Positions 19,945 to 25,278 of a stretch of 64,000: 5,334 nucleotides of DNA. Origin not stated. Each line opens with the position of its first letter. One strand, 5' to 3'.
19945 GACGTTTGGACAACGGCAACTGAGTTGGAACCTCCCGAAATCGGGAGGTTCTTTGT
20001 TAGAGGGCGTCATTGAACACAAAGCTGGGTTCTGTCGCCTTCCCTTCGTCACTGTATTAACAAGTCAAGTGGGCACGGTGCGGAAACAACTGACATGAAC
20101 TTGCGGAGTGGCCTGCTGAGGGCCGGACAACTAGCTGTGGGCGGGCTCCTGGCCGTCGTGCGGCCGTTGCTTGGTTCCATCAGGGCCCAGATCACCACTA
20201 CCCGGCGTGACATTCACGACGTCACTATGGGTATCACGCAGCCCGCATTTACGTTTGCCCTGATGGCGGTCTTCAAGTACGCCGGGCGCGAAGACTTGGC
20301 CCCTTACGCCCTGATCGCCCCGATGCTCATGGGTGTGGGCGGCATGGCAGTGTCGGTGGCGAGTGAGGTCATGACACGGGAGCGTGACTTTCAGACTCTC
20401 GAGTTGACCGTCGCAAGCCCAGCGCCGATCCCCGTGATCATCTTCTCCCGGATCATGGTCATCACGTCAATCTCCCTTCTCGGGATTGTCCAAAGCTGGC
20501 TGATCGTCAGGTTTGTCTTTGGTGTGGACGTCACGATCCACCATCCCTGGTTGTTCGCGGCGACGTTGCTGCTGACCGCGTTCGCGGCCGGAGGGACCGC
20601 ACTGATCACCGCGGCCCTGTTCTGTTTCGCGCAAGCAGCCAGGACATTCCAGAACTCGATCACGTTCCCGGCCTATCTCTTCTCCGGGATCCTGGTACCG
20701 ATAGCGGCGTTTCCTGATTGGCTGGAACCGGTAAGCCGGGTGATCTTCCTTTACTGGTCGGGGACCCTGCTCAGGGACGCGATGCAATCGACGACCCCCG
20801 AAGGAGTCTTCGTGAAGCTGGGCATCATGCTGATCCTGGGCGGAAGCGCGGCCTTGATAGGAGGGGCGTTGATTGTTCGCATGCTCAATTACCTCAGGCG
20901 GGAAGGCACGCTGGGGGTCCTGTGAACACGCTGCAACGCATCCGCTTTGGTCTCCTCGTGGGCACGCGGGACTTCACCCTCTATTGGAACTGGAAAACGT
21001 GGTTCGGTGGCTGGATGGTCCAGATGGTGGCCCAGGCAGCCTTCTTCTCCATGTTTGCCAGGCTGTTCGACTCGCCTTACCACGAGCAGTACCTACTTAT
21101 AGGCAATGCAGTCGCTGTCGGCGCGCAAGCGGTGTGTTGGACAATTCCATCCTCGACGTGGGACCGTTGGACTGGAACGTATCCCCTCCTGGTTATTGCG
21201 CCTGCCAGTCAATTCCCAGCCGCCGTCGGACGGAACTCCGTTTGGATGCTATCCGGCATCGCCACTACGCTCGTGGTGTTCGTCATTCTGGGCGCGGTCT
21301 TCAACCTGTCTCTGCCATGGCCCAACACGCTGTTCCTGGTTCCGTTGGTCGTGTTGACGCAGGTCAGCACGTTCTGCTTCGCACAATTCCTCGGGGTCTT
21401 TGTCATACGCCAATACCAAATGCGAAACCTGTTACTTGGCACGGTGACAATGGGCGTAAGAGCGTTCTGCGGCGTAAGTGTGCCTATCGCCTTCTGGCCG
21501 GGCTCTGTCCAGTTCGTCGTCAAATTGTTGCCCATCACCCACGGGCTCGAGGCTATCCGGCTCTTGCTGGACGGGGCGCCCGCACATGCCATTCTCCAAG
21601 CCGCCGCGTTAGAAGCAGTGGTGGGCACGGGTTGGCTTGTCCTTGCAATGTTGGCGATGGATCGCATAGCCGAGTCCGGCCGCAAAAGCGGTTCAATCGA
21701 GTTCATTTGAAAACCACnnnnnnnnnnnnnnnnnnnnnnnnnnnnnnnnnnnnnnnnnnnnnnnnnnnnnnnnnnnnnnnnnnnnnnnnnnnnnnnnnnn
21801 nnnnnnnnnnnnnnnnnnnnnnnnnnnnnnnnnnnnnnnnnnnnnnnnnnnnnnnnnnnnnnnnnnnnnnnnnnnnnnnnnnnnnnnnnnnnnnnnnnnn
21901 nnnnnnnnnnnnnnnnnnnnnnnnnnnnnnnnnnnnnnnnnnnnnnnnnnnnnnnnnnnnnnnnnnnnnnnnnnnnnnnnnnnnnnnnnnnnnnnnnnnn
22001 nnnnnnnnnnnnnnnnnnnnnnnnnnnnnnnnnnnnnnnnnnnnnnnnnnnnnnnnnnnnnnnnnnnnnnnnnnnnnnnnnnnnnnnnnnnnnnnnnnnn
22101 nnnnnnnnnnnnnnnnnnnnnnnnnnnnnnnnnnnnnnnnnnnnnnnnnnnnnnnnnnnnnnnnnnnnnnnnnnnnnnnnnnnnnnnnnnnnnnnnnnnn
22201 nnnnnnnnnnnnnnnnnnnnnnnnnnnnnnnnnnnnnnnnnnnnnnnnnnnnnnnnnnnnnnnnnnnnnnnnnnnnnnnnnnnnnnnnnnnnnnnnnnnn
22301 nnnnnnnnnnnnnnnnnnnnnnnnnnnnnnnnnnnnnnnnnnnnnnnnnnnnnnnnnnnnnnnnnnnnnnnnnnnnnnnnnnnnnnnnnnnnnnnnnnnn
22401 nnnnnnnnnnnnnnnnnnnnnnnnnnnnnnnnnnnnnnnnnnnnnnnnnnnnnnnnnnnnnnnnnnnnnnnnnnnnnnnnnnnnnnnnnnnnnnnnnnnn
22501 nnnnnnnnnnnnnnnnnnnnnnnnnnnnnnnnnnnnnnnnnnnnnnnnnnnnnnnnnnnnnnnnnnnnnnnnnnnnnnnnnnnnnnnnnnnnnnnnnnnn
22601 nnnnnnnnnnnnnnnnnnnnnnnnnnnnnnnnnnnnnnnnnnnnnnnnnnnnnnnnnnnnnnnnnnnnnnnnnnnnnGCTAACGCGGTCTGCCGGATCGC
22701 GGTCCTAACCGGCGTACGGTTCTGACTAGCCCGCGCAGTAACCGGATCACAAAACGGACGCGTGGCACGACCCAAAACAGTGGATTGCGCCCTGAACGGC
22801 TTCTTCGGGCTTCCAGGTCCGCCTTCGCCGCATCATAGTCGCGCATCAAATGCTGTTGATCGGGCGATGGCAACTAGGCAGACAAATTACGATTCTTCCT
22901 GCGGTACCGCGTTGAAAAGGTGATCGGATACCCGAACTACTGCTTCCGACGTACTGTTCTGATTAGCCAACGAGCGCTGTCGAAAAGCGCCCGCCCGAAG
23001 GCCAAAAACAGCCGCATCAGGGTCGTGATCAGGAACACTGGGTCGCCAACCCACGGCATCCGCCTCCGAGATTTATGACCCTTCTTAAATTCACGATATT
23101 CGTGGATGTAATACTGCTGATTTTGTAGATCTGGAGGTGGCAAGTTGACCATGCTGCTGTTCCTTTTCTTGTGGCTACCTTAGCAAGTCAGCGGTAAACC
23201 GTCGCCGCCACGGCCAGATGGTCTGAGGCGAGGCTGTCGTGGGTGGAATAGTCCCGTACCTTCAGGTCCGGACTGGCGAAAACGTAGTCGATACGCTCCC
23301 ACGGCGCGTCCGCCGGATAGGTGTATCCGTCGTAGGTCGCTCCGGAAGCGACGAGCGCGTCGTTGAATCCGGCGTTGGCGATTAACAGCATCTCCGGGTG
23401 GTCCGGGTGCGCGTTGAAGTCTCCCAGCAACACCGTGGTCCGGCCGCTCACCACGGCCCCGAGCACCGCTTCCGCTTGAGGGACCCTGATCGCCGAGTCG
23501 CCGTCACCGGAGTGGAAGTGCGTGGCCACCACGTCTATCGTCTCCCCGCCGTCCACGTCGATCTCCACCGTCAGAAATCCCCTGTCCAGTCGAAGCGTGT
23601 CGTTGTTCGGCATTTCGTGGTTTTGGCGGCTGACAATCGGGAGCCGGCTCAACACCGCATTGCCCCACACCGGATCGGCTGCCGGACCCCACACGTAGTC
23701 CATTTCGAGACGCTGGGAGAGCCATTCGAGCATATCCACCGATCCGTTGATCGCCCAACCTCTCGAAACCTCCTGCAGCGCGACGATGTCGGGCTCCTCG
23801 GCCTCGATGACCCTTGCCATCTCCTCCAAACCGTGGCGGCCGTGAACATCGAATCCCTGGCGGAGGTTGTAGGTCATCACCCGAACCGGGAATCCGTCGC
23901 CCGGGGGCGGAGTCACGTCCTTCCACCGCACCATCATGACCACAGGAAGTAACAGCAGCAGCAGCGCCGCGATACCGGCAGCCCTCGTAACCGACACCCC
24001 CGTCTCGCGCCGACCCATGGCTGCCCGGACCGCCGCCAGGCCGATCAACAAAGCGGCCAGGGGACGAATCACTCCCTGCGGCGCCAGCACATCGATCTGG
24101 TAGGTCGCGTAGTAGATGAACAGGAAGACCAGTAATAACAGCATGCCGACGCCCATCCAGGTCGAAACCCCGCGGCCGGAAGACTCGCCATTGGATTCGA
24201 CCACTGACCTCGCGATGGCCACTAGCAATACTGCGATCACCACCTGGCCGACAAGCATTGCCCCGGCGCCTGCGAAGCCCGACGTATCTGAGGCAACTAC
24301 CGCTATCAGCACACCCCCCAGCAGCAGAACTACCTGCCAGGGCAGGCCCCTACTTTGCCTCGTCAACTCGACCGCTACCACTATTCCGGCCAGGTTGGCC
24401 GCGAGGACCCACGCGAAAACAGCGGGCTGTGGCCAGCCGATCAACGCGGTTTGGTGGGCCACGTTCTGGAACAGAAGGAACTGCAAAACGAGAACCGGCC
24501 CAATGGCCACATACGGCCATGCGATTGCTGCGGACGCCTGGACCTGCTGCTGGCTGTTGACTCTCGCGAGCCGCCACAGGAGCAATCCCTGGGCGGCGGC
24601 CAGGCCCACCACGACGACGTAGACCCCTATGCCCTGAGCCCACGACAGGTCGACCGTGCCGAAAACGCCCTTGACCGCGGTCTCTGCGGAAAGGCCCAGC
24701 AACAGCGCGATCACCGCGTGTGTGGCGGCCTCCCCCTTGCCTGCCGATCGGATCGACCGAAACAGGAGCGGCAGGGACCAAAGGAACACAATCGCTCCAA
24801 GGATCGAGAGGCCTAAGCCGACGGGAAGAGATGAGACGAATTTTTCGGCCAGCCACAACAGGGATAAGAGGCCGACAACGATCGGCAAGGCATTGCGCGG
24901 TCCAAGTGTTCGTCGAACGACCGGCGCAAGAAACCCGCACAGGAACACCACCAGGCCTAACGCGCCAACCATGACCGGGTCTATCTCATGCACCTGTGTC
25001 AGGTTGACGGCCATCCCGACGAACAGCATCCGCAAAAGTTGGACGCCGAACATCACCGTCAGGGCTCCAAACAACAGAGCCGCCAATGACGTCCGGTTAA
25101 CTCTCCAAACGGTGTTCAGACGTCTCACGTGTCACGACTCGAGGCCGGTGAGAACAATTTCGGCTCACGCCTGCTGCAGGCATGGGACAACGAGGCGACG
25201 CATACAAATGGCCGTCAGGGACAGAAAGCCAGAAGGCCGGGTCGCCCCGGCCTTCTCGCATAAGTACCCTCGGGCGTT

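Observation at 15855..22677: Three tandem heterodimeric ABC-2 permease modules sharing one ATPase gene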

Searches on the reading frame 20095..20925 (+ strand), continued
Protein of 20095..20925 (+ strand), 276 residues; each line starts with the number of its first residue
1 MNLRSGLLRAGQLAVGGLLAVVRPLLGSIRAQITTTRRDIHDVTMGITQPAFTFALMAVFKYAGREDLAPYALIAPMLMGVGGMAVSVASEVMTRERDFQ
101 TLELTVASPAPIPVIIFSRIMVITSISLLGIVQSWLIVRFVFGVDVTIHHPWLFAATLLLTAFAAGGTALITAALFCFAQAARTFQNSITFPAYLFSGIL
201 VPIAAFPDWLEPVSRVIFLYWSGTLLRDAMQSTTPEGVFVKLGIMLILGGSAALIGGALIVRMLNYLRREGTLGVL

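Call 80: predict_structure(alignment_id=A6)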
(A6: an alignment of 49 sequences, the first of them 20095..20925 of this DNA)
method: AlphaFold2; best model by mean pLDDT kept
length: 276 residues; sequences in the alignment: 49
mean_pLDDT: 72.7   pTM: 0.71
mean pLDDT of the five models: 72.7, 68.5, 64.5, 63.6, 60.5
residues with pLDDT >= 90: 2; 70-90: 171; 50-70: 82; < 50: 21
segments of 3 or more residues with pLDDT < 50: 1-4, 11-13, 101-107, 202-204, 274-276
pLDDT, mean of each block of 10 residues (from residue 1): 50 52 69 65 67 85 81 82 74 64 49 76 77 84 81 88 85 71 58 67 58 80 86 80 89 86 73 49
secondary structure, 60 per line:
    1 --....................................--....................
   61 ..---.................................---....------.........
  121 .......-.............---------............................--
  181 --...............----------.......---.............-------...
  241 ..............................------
elements in order: H3-38 H41-62 H66-98 H102-105 H112-127 H129-141 H151-178 H183-197 H208-214 H218-230 H238-270
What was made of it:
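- On ABC-2 / type V ABC exporter membrane domain (Pfam PF01061): The AF2 model of C1 has pLDDT 72.7 and pTM 0.71 (call 80).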

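Call 82: fold_search(model_id=the predicted structure, library=pdb)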
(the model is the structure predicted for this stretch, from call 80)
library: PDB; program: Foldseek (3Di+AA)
matches with E <= 10: 451; with E <= 0.001: 6
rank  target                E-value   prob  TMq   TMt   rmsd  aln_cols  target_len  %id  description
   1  8z01_A                4.5e-04  1.00  0.57  0.26   3.7       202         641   17  Tribolium castaneum ABCH-9C(E224Q) mutant in complex with LMNG and ceramide(d36:1) (released 2025-04-16)
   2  8tsl_C                4.9e-04  1.00  0.68  0.72   4.4       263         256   14  S. thermodepolymerans KpsM-KpsE in Apo 2 state with rigid body fitted KpsT (released 2024-04-17)
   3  6oih_D                6.1e-04  1.00  0.62  0.68   5.1       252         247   13  Crystal structure of O-antigen polysaccharide ABC-transporter (released 2019-04-17)
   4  8tsh_D                7.6e-04  1.00  0.65  0.70   4.7       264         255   16  S. thermodepolymerans KpsMT(E151Q)-KpsE in complex with ATP (released 2024-04-17)
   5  8tsh_C                9.0e-04  1.00  0.67  0.71   4.7       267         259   15  S. thermodepolymerans KpsMT(E151Q)-KpsE in complex with ATP (released 2024-04-17)
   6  8yzp_A                9.8e-04  1.00  0.56  0.26   3.6       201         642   18  Tribolium castaneum ABCH-9C in complex with ceramide(d36:1) (released 2025-04-16)
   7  8tun_C                1.1e-03  1.00  0.68  0.72   4.1       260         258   14  S. thermodepolymerans KpsM-KpsE in Glycolipid 1 state with rigid body fitted KpsT (released 2024-04-17)
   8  8z01_B                1.2e-03  1.00  0.57  0.27   3.5       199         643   18  Tribolium castaneum ABCH-9C(E224Q) mutant in complex with LMNG and ceramide(d36:1) (released 2025-04-16)
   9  9cfl_A                1.2e-03  1.00  0.67  0.68   4.5       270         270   12  Cryo-EM structure of S. aureus TarGH in complex with ATP-gamma-S (released 2025-04-23)
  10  6oih_C                1.4e-03  1.00  0.61  0.67   5.4       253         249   12  Crystal structure of O-antigen polysaccharide ABC-transporter (released 2019-04-17)
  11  7k2t_B                1.8e-03  1.00  0.66  0.72   4.6       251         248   13  Mg2+/ATP-bound structure of the full-length WzmWzt O antigen ABC transporter in lipid nanodiscs (released 2021-01-13)
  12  6jbh_C                1.8e-03  1.00  0.67  0.69   4.6       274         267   16  Cryo-EM structure and transport mechanism of a wall teichoic acid ABC transporter (released 2020-03-04)
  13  8tsi_C                2.0e-03  1.00  0.66  0.70   4.4       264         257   13  S. thermodepolymerans KpsMT-KpsE in complex with ADP:AlF4- (released 2024-04-17)
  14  7r89_B                2.0e-03  1.00  0.58  0.34   5.4       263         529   18  The structure of human ABCG5/ABCG8 purified from yeast (released 2021-09-08)
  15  7r87_B                2.8e-03  1.00  0.52  0.29   6.7       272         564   18  The structure of human ABCG5-WT/ABCG8-I419E (released 2021-09-08)
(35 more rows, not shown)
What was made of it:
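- On ABC-2 / type V ABC exporter membrane domain (Pfam PF01061): Foldseek against the PDB finds KpsM, Wzm, TarG, NosY and ABCG/ABCH at TM 0.6-0.72 and probability 1.00 (call 82).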

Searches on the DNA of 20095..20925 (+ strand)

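Call 60: search_rna_families(source=L021, start=7550, end=8050, threshold=evalue, max_evalue=5)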
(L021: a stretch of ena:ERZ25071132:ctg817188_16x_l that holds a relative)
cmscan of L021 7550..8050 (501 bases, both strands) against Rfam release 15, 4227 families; matches with E-value up to 5: 0.
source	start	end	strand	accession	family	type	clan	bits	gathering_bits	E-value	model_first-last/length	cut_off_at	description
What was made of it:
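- Tried and rejected: The other, ~400-nt "type 2" leader in relatives (call 60).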

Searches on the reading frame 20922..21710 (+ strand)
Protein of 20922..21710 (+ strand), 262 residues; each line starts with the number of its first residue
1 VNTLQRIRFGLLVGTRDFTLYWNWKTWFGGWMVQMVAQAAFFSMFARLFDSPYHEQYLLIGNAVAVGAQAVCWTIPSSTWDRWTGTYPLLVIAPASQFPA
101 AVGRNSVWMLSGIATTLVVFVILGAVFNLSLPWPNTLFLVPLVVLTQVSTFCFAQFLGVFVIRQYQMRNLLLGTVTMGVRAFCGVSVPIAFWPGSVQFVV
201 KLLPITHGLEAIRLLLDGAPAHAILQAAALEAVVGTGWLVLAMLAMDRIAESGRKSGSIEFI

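Call 6: search_protein_families(library=pfam, proteins=[window:20922-21710:+], max_evalue=0.01)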
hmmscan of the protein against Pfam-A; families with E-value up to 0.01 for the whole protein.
window:20922-21710:+ (262 aa): 1 family
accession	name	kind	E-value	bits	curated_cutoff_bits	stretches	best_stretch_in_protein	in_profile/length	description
PF01061.29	ABC2_membrane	-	0.00069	19.6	26.9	1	25-213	16-207/211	ABC-2 type transporter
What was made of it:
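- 20922..21710 (+): C2, 262-aa ABC-2 permease with GTGA overlap. Pfam 19.6 bits, below the cut-off (call 6).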

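Call 41: search_protein_families(library=ncbifam, proteins=[window:20922-21710:+], max_evalue=0.001)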
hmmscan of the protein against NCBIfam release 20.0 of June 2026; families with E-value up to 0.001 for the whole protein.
window:20922-21710:+ (262 aa): 1 family
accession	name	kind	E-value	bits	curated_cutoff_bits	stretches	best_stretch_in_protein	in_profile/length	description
TIGR01247.1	drrB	subfamily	0.0003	20.6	223.05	1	77-221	69-210/236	daunorubicin resistance ABC transporter membrane protein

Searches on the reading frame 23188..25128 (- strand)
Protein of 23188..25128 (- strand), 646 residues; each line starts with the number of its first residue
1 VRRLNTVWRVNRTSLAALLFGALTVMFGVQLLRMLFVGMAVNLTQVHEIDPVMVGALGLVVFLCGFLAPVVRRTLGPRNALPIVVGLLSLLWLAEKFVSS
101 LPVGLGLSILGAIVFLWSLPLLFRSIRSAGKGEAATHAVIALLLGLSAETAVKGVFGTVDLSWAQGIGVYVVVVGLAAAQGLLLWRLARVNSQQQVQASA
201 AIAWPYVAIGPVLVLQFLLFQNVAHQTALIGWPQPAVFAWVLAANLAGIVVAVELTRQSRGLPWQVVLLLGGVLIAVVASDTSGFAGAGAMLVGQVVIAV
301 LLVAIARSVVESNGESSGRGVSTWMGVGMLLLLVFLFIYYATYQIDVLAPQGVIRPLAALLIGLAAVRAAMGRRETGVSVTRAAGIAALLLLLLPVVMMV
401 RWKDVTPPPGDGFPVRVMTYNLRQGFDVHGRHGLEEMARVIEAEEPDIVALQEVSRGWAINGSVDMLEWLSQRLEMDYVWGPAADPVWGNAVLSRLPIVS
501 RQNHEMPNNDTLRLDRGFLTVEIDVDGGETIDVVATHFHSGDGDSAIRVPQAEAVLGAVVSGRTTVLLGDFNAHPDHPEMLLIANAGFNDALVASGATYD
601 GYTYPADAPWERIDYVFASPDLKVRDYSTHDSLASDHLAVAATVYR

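Call 14: search_protein_families(library=pfam, proteins=[window:23188-25128:-], max_evalue=0.001)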
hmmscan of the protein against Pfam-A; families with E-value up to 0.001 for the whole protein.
window:23188-25128:- (646 aa): 2 families
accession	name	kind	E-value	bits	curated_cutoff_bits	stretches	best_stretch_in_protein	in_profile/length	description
PF03372.29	Exo_endo_phos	-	2e-25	90.3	24.5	1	418-637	1-225/225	Endonuclease/Exonuclease/phosphatase family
PF23226.1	Exo_endo_phos_PGAP2IP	-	1.4e-11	44.6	27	1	418-577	7-164/239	PGAP2IP, C-terminal nuclease-like domain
